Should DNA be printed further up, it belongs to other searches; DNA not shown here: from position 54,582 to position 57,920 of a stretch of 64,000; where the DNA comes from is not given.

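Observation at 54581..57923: Autonomous 1012-aa surface-protein gene occupies the pyrH slot of the rpsB-tsf-(pyrH)-frr cluster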

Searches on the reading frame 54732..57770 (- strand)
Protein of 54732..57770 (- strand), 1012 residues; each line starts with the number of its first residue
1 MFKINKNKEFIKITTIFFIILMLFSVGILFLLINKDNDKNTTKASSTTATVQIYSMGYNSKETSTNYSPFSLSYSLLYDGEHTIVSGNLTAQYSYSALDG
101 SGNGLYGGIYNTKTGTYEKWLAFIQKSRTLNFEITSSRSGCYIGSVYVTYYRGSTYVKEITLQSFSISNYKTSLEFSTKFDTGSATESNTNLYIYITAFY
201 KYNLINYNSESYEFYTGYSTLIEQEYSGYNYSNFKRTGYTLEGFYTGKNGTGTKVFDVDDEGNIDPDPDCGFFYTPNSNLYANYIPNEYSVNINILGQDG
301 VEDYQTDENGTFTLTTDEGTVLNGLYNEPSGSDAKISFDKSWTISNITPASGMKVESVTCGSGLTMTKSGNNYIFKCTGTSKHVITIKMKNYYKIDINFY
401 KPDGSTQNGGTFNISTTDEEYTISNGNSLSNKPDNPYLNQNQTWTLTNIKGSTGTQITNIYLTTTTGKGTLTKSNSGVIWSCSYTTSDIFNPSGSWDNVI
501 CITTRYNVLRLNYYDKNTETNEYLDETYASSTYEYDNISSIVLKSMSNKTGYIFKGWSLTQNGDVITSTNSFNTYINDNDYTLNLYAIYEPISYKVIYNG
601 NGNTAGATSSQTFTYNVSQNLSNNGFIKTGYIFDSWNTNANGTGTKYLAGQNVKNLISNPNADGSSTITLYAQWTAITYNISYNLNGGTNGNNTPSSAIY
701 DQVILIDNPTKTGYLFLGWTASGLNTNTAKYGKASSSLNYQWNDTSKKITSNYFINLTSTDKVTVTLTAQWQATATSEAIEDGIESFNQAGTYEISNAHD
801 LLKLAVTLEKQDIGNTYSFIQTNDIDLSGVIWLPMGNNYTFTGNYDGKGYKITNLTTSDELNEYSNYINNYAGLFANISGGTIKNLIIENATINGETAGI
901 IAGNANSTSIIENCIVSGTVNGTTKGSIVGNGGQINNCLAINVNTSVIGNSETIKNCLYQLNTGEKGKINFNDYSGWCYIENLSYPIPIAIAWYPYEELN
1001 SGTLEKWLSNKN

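Call 7: search_protein_families(library=pfam, proteins=[window:54732-57770:-], max_evalue=0.01)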
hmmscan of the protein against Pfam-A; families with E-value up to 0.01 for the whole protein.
window:54732-57770:- (1012 aa): 2 families
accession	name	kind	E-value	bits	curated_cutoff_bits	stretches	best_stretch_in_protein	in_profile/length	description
PF09479.16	Flg_new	-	1.5e-12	47.9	27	2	679-728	1-47/65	Listeria-Bacteroides repeat domain (List_Bact_rpt)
PF13800.11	Sigma_reg_N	-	0.0025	18.5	26.3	1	3-49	5-51/91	Sigma factor regulator N-terminal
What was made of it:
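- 55455..56225 (-): Residues 516-772: three Flg_new / TIGR02543 repeats. Pfam PF09479, 47.9 bits (call 7).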

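Call 8: find_encoding_contigs(protein=window:54732-57770:-, flank=10000, max_places=6)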
Protein window:54732-57770:- (1012 aa): no gene with exactly this product is on record in the collection.

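Call 13: find_homologous_proteins(query=window:54732-57770:-, max_evalue=0.001)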
Query window:54732-57770:- (1012 aa): 163 proteins with E <= 0.001 among 8000 candidates; the best 120 are listed.
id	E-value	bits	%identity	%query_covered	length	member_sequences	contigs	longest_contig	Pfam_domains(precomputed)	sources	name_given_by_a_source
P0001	0.0e+0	2231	100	100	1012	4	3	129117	PF09479.17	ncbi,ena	-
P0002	3.7e-205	702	34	33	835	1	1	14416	PF09479.17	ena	-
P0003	7.7e-174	598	61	30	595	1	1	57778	PF09479.17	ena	-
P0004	7.7e-161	555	39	45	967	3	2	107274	PF09479.17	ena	-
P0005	2.8e-157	544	34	98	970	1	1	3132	PF09479.17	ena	-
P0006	7.2e-150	519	38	45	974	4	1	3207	PF09479.17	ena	-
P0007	4.1e-133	464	40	48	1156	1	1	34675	PF09479.17,PF13385.14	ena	-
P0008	4.8e-119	417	31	98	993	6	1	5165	PF09479.17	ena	-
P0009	2.6e-98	348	51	18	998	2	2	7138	PF09479.17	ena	-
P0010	5.9e-89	317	42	41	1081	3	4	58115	PF09479.17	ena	-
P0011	4.2e-86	308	32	48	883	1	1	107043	PF09479.17,PF18998.7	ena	-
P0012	6.1e-85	304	35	77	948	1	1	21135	PF09479.17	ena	-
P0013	1.2e-83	300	47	17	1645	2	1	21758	PF09479.17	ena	-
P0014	6.3e-78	281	29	29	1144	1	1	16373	PF09479.17,PF18998.7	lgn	-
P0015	2.6e-76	276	39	9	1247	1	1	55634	PF09479.17,PF18998.7,PF03781.23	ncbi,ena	-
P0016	8.2e-56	208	37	17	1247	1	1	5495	PF09479.17,PF13715.13,PF18998.7,PF13620.13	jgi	jgi:uncharacterized repeat protein (TIGR02543 family)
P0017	5.7e-53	198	32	20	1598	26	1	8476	PF09479.17,PF20610.4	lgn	-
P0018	2.1e-50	190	39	13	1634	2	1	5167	PF09479.17,PF00404.25,PF00149.34,PF18998.7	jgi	jgi:uncharacterized repeat protein (TIGR02543 family)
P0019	2.7e-48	183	31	22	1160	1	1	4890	PF09479.17,PF00041.28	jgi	jgi:uncharacterized repeat protein (TIGR02543 family)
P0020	2.9e-48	183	38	19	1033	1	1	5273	PF09479.17,PF18998.7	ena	-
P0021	2.7e-41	160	39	18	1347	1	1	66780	PF09479.17,PF00404.25,PF18998.7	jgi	jgi:uncharacterized repeat protein (TIGR02543 family)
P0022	1.3e-37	147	28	24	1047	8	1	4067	PF09479.17,PF06458.19,PF17802.8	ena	-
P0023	2.3e-37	147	30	61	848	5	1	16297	PF09479.17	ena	-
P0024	6.5e-34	135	31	21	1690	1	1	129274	PF09479.17,PF00149.34,PF18998.7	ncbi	-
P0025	1.5e-31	127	40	17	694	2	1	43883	PF09479.17,PF13306.13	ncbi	-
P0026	2.7e-30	123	29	20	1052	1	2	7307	PF09479.17,PF18998.7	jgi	-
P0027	3.2e-30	123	31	19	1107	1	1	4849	PF09479.17,PF18998.7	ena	-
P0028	6.2e-30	122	30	19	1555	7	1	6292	PF09479.17,PF26182.1,PF08460.17,PF01510.31,PF18998.7,PF22359.3,PF02368.25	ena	-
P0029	3.7e-29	120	34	12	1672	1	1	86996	PF09479.17,PF13385.14,PF18998.7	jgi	jgi:uncharacterized repeat protein (TIGR02543 family)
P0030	5.5e-27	112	29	19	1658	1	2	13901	PF09479.17,PF18998.7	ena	-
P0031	1.1e-26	111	39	14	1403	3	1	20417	PF09479.17,PF18998.7,PF18889.7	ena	-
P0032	1.9e-26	111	30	18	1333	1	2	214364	PF09479.17,PF18998.7,PF00395.26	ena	-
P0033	4.1e-26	109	30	18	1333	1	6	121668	PF09479.17,PF19789.7,PF18998.7,PF00395.26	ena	-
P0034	1.1e-25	108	28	33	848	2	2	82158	PF09479.17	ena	-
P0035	1.4e-25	108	28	27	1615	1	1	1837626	PF09479.17,PF18998.7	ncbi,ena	-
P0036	2.7e-25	107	30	18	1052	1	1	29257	PF09479.17,PF18998.7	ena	-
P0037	2.7e-25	107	31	21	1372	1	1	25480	PF09479.17,PF19789.7,PF18998.7,PF00395.26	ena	-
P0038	3.3e-25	106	30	18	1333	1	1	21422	PF09479.17,PF19789.7,PF18998.7,PF00395.26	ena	-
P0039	4.4e-25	106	31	18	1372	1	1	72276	PF09479.17,PF19789.7,PF18998.7,PF00395.26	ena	-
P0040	5.0e-25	106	31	17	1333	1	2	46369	PF09479.17,PF19789.7,PF18998.7,PF00395.26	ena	-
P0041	6.9e-25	105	36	18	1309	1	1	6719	PF27552.1,PF09479.17,PF08794.17,PF18887.6,PF18998.7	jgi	-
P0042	1.2e-24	105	31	21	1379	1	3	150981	PF09479.17,PF19789.7,PF18998.7,PF00395.26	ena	-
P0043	2.7e-24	103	31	21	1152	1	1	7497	PF09479.17,PF18998.7,PF00395.26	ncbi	-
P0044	3.2e-24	103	30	18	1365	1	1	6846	PF09479.17,PF19789.7,PF18998.7,PF00395.26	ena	-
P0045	3.3e-24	103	31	17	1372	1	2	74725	PF09479.17,PF19789.7,PF18998.7,PF00395.26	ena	-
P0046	4.9e-24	103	30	18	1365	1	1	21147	PF09479.17,PF19789.7,PF18998.7,PF00395.26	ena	-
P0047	5.3e-24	102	39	18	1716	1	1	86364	PF14440.13,PF09479.17,PF07963.18,PF18657.7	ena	-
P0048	6.3e-24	102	39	19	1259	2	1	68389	PF09479.17,PF18998.7,PF08239.18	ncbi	-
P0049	7.5e-24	102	31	18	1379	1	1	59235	PF09479.17,PF19789.7,PF18998.7,PF00395.26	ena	-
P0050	1.4e-23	101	30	18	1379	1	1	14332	PF09479.17,PF19789.7,PF18998.7,PF00395.26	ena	-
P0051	1.6e-23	101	31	21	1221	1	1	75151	PF09479.17,PF18998.7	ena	-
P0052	1.8e-23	101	31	18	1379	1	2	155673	PF09479.17,PF19789.7,PF18998.7,PF00395.26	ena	-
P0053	2.7e-23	100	31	18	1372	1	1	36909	PF09479.17,PF19789.7,PF18998.7,PF00395.26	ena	-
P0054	3.6e-23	100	31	19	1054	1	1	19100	PF09479.17,PF18998.7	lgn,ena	-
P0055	3.7e-23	100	30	18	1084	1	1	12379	PF09479.17,PF18998.7,PF00395.26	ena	-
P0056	5.3e-23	99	30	18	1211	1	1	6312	PF09479.17,PF19789.7,PF18998.7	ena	-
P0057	6.7e-23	99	31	21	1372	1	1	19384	PF09479.17,PF19789.7,PF18998.7,PF00395.26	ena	-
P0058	7.7e-23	99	31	17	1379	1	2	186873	PF09479.17,PF19789.7,PF18998.7,PF00395.26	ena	-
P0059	9.9e-23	98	31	17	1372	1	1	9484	PF09479.17,PF18998.7,PF00395.26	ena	-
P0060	1.0e-22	98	31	17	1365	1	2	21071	PF09479.17,PF19789.7,PF18998.7,PF00395.26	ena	-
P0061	1.5e-22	98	28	20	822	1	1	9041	PF09479.17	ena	-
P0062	1.7e-22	97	30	18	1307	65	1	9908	PF09479.17,PF19789.7,PF18998.7,PF00395.26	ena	-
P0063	1.8e-22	97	31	21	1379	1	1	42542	PF09479.17,PF19789.7,PF18998.7,PF00395.26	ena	-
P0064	2.7e-22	97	31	18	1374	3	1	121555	PF09479.17,PF19789.7,PF18998.7,PF00395.26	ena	-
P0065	3.2e-22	97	31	18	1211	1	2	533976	PF09479.17,PF19789.7,PF18998.7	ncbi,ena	-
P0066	3.6e-22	96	31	17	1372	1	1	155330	PF09479.17,PF19789.7,PF18998.7,PF00395.26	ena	-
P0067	3.8e-22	96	28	33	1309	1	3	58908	PF09479.17,PF19789.7,PF18998.7,PF00395.26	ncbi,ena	-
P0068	3.9e-22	96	28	33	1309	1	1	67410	PF09479.17,PF19789.7,PF18998.7,PF00395.26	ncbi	-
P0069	4.7e-22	96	31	21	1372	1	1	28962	PF09479.17,PF19789.7,PF18998.7,PF00395.26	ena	-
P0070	5.6e-22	96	30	18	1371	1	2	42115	PF09479.17,PF19789.7,PF18998.7,PF00395.26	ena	-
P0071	5.7e-22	96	30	18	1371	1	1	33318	PF09479.17,PF19789.7,PF18998.7,PF00395.26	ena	-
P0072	7.4e-22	95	37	17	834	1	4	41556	PF09479.17,PF18998.7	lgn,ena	-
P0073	7.4e-22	95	31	18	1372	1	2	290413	PF09479.17,PF18998.7,PF00395.26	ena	-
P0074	7.8e-22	95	31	18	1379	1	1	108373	PF09479.17,PF19789.7,PF18998.7,PF00395.26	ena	-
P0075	7.8e-22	95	31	18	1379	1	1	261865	PF09479.17,PF19789.7,PF18998.7,PF00395.26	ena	-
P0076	9.0e-22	95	31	17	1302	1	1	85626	PF09479.17,PF18998.7,PF00395.26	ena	-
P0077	9.4e-22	95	31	18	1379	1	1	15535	PF09479.17,PF19789.7,PF18998.7,PF00395.26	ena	-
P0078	9.5e-22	95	31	21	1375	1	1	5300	PF09479.17,PF19789.7,PF18998.7,PF00395.26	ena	-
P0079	9.7e-22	95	31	21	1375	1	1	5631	PF09479.17,PF19789.7,PF18998.7,PF00395.26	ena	-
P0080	1.0e-21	95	33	21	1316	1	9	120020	PF09479.17,PF19789.7,PF18998.7,PF00395.26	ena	-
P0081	1.1e-21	95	30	18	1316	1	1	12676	PF09479.17,PF19789.7,PF18998.7,PF00395.26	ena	-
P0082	1.1e-21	95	31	17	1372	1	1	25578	PF09479.17,PF19789.7,PF18998.7,PF00395.26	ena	-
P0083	1.2e-21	95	28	33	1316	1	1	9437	PF09479.17,PF19789.7,PF18998.7,PF00395.26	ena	-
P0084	1.5e-21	94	30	18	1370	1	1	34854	PF09479.17,PF18998.7,PF00395.26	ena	-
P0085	1.6e-21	94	31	21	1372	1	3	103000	PF09479.17,PF19789.7,PF18998.7,PF00395.26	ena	-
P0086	1.7e-21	94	28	33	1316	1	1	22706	PF09479.17,PF19789.7,PF18998.7,PF00395.26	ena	-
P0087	1.9e-21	94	28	33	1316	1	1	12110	PF09479.17,PF19789.7,PF18998.7,PF00395.26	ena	-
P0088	2.2e-21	94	31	21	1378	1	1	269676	PF09479.17,PF19789.7,PF18998.7,PF00395.26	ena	-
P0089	2.4e-21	94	30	18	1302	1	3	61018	PF09479.17,PF18998.7,PF00395.26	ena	-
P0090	2.6e-21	94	37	15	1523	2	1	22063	PF09479.17,PF16403.12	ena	-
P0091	3.4e-21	93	31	17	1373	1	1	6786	PF09479.17,PF19789.7,PF18998.7,PF00395.26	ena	-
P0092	3.7e-21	93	31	18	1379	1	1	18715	PF09479.17,PF19789.7,PF18998.7,PF00395.26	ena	-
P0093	7.2e-21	92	31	21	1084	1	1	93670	PF09479.17,PF18998.7,PF00395.26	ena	-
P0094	9.6e-21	92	31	31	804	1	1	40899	PF09479.17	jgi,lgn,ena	-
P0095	1.0e-20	92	30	18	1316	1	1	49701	PF09479.17,PF19789.7,PF18998.7,PF00395.26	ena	-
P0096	1.4e-20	91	30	18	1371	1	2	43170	PF09479.17,PF19789.7,PF18998.7,PF00395.26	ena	-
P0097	1.4e-20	91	33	19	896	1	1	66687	PF09479.17,PF07963.18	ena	-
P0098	1.7e-20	91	30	18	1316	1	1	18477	PF09479.17,PF19789.7,PF18998.7,PF00395.26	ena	-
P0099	2.1e-20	91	31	21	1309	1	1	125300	PF09479.17,PF19789.7,PF18998.7,PF00395.26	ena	-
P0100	3.4e-20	90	38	13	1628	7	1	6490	PF09479.17,PF13385.14,PF18998.7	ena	-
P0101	7.1e-20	89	30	25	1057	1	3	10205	PF09479.17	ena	-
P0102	8.9e-20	88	28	33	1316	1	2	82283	PF09479.17,PF19789.7,PF18998.7,PF00395.26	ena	-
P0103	1.6e-19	88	31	21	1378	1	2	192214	PF09479.17,PF19789.7,PF18998.7,PF00395.26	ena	-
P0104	1.9e-19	87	30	18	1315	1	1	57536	PF09479.17,PF18998.7,PF00395.26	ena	-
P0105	2.8e-19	87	30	18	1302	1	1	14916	PF09479.17,PF19789.7,PF18998.7,PF00395.26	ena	-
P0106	6.3e-18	82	29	17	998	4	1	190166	PF26609.1,PF09479.17,PF07963.18,PF18998.7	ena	-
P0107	1.3e-17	81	32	18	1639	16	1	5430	PF09479.17,PF16640.12,PF18998.7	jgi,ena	jgi:uncharacterized repeat protein (TIGR02543 family)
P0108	3.6e-17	80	43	14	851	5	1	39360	PF09479.17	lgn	-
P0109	9.6e-17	78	30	20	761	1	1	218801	PF09479.17,PF18998.7,PF05345.19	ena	-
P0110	1.3e-16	78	32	23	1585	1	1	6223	PF09479.17,PF22352.3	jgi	-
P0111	2.2e-16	77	33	20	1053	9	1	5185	PF09479.17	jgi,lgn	-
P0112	3.6e-16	77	34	17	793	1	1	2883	PF00691.26,PF09479.17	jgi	jgi:uncharacterized repeat protein (TIGR02543 family)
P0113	4.5e-16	76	35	19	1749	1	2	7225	PF00691.26,PF09479.17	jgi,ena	jgi:uncharacterized repeat protein (TIGR02543 family)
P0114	1.8e-14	71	40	12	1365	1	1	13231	PF09479.17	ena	-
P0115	2.4e-14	70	29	18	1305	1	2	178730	PF09479.17,PF19789.7,PF18998.7,PF00395.26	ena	-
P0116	5.3e-14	69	32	15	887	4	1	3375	PF09479.17,PF13306.13,PF18998.7,PF13855.13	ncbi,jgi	jgi:uncharacterized repeat protein (TIGR02543 family)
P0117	1.0e-13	68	29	18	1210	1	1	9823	PF09479.17,PF19789.7,PF18998.7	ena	-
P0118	2.0e-13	67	37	19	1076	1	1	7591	PF09479.17,PF18998.7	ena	-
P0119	2.1e-13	67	28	18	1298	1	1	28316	PF09479.17,PF19789.7,PF18998.7,PF00395.26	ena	-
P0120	2.3e-13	67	31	19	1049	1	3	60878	PF09479.17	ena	-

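Call 15: find_encoding_contigs(protein=P0001, flank=10000, max_places=4)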
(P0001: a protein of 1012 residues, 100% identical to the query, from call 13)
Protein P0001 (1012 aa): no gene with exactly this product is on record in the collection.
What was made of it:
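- Tried and rejected: Exact-protein look-up of the 1012-aa product and of P0001 found nothing (calls 8, 15).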

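Call 16: find_encoding_contigs(protein=P0127, flank=8000, max_places=5)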
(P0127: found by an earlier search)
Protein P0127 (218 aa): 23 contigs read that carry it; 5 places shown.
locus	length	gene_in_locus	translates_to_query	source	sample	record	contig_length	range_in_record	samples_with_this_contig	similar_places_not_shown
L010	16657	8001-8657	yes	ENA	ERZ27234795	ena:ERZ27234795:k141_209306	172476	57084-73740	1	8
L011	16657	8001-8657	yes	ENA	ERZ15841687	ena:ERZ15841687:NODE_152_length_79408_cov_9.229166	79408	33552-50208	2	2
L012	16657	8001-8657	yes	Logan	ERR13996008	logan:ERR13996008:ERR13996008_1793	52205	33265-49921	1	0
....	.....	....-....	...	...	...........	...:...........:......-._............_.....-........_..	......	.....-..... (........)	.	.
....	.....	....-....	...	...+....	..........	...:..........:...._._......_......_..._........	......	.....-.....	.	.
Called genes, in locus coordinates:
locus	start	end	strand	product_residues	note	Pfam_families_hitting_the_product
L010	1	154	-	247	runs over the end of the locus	-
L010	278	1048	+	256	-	PF08812:YtxC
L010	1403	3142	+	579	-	PF07973:tRNA_SAD, PF00587:tRNA-synt_2b, PF03129:HGTP_anticodon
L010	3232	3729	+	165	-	PF02699:YajC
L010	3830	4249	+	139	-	PF12670:DUF3792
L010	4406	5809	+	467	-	-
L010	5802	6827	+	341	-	PF02355:SecD_SecF_C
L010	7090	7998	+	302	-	PF00318:Ribosomal_S2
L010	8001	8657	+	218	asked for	PF00889:EF_TS, PF25025:EF-Ts_N (faint)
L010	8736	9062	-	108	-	-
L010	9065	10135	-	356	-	-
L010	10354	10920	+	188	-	PF01765:RRF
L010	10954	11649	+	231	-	PF01255:Prenyltransf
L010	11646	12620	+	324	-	PF01148:CTP_transf_1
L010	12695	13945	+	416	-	PF02163:Peptidase_M50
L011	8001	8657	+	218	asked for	PF00889:EF_TS, PF25025:EF-Ts_N (faint)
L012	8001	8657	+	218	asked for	PF00889:EF_TS, PF25025:EF-Ts_N (faint)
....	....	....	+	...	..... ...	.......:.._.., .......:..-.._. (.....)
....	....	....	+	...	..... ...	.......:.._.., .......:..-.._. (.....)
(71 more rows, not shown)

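Call 26: find_encoding_contigs(protein=P0004, flank=6000, max_places=2)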
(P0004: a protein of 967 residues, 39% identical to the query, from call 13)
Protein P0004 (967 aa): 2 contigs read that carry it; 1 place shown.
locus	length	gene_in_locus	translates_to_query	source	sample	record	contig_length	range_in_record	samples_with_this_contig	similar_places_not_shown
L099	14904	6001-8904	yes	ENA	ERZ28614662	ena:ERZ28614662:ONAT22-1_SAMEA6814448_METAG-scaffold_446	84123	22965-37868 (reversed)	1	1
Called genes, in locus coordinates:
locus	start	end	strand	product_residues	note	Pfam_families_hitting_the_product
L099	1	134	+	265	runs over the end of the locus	PF03419:Peptidase_U4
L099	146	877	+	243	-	PF04542:Sigma70_r2, PF04545:Sigma70_r4, PF08281:Sigma70_r4_2 (faint), PF01381:HTH_3 (weak)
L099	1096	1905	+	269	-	PF04542:Sigma70_r2, PF04539:Sigma70_r3 (faint), PF04545:Sigma70_r4, PF08281:Sigma70_r4_2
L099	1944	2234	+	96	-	PF05239:PRC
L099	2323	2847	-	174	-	PF22811:Zn_ribbon_NrdR, PF03477:ATP-cone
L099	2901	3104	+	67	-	PF04023:FeoA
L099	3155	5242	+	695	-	PF01926:MMR_HSR1, PF02421:FeoB_N, PF09439:SRPRB (weak), PF07670:Gate, PF07664:FeoB_C, PF07670:Gate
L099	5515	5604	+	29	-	-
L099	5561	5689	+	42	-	-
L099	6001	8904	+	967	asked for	PF09479:Flg_new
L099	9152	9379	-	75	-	-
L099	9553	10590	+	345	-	PF01628:HrcA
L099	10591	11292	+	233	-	PF01025:GrpE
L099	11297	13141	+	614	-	PF00012:HSP70, PF06723:MreB_Mbl, PF00012:HSP70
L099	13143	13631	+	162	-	PF00857:Isochorismatase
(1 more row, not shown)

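Call 27: find_encoding_contigs(protein=P0008, flank=6000, max_places=2)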
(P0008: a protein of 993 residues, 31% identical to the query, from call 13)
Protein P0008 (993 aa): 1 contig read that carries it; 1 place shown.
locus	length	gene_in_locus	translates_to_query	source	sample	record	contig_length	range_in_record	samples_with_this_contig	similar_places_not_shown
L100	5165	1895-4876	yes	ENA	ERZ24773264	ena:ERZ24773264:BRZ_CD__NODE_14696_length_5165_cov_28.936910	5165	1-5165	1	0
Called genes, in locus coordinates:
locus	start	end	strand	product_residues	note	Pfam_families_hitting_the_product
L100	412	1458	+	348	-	PF00154:RecA_N, PF08423:Rad51, PF06745:ATPase (weak), PF21096:RecA_C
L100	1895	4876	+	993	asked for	PF09479:Flg_new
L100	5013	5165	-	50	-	?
